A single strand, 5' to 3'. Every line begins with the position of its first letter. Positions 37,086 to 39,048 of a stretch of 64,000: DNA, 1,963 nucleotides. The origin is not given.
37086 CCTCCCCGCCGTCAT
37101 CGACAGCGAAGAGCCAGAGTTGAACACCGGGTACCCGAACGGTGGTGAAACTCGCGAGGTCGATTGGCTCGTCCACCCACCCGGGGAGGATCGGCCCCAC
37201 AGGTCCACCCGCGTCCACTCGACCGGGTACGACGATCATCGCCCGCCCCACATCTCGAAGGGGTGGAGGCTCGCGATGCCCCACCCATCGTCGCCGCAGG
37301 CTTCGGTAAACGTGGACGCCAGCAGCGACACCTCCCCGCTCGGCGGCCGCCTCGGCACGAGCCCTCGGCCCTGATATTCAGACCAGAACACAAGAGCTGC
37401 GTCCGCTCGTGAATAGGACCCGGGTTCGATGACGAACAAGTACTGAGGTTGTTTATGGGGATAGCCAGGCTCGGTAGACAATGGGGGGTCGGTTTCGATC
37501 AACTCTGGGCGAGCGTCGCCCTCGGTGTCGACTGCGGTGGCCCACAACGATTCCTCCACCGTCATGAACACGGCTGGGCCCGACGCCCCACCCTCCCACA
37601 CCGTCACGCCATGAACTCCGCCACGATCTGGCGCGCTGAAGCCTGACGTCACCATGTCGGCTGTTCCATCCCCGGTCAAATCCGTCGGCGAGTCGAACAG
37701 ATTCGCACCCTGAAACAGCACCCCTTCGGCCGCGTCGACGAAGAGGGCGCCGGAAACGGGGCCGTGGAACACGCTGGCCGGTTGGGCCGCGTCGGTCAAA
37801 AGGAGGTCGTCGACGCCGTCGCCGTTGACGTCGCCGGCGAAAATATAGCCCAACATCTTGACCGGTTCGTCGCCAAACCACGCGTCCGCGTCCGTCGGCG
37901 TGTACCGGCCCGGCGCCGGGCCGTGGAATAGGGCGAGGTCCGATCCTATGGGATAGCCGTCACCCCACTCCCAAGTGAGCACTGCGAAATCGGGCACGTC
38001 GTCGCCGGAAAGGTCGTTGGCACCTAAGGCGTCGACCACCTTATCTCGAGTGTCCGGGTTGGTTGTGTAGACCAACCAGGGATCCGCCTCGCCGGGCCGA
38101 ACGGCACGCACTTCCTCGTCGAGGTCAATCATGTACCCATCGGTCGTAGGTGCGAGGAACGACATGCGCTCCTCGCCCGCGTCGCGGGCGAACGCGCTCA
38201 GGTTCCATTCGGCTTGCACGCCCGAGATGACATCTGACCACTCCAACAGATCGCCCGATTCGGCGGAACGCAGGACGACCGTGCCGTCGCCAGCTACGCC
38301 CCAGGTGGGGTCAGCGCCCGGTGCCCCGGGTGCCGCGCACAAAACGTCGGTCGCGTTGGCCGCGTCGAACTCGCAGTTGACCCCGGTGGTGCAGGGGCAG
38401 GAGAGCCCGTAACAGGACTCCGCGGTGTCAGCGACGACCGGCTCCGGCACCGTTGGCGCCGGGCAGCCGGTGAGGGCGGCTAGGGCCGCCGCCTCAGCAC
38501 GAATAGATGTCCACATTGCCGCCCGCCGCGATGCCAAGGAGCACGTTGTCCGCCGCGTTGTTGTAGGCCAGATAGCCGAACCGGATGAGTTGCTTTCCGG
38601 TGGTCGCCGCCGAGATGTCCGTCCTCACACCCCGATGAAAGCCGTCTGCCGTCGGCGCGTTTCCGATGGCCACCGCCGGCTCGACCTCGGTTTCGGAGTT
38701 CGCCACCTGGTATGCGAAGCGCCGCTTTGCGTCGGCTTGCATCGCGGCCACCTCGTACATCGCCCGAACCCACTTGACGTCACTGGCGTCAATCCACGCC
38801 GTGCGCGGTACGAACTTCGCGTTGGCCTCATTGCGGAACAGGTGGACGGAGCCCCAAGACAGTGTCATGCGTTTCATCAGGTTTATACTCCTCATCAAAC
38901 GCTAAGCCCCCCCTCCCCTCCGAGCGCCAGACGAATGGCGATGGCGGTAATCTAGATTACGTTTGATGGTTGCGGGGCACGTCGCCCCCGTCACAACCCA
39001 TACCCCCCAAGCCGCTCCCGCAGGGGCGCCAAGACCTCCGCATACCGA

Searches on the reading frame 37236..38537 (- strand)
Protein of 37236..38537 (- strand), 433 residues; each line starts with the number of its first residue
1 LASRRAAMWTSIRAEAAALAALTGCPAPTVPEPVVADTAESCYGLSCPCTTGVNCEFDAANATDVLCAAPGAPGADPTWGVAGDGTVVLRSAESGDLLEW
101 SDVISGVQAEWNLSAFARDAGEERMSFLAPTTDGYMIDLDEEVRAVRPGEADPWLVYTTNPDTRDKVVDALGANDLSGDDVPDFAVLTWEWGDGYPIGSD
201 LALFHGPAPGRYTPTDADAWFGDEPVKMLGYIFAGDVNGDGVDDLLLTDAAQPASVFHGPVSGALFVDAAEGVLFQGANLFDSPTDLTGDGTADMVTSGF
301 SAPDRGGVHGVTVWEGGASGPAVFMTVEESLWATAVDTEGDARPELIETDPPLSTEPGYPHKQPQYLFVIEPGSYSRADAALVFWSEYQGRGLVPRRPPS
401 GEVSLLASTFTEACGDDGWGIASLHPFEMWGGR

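Call 3: search_protein_families(library=pfam, proteins=[window:37236-38537:-], max_evalue=1)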
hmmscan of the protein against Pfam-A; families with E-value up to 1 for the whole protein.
window:37236-38537:- (433 aa): 3 families
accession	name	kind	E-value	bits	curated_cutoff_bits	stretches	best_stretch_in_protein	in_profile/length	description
PF13517.12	FG-GAP_3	-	0.00017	22.6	26.9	1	175-246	1-60/61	FG-GAP-like repeat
PF01839.29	FG-GAP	-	0.029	14.7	22.1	1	234-247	7-20/37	FG-GAP repeat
PF07306.16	DUF1455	-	0.065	13.7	25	1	297-334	62-98/130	Protein of unknown function (DUF1455)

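Call 6: search_protein_families(library=phrogs, proteins=[window:37236-38537:-], max_evalue=1)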
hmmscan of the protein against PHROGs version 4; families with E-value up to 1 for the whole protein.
window:37236-38537:- (433 aa): 1 family
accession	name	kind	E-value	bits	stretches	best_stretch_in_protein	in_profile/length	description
phrog_29264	-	unknown function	0.062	14.9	1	251-313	5-67/109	-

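Call 55: search_protein_families(library=ncbifam, proteins=[window:37236-38537:-], max_evalue=1)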
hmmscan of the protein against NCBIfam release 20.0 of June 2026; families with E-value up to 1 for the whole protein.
window:37236-38537:- (433 aa): 0 families

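Call 56: search_protein_families(library=padloc, proteins=[window:37236-38537:-], max_evalue=1)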
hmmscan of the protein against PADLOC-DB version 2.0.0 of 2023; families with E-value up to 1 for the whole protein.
window:37236-38537:- (433 aa): 0 families

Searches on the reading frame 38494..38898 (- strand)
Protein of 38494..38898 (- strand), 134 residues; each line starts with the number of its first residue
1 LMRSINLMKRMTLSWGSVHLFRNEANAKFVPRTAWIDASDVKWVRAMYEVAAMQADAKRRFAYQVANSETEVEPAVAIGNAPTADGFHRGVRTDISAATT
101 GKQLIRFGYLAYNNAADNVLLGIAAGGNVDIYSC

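Call 3: search_protein_families(library=pfam, proteins=[window:38494-38898:-], max_evalue=1)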
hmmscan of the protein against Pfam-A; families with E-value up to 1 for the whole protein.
window:38494-38898:- (134 aa): 0 families

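Call 6: search_protein_families(library=phrogs, proteins=[window:38494-38898:-], max_evalue=1)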
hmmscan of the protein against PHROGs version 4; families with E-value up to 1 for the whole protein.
window:38494-38898:- (134 aa): 1 family
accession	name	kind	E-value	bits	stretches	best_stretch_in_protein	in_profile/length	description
phrog_23372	-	unknown function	0.2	13.2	1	37-73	15-51/83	-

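Call 20: find_homologous_proteins(query=window:38494-38898:-, max_evalue=0.01)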
Query window:38494-38898:- (134 aa): 1 proteins with E <= 0.01 among 11 candidates.
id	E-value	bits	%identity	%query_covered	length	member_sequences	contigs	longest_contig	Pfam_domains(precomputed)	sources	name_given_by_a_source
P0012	2.7e-78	278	100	95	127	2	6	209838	-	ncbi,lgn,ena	-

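Call 55: search_protein_families(library=ncbifam, proteins=[window:38494-38877:-], max_evalue=1)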
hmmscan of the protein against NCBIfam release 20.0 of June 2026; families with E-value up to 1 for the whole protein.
window:38494-38877:- (127 aa): 0 families

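Call 56: search_protein_families(library=padloc, proteins=[window:38494-38877:-], max_evalue=1)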
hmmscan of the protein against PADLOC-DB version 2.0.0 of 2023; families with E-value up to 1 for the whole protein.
window:38494-38877:- (127 aa): 0 families
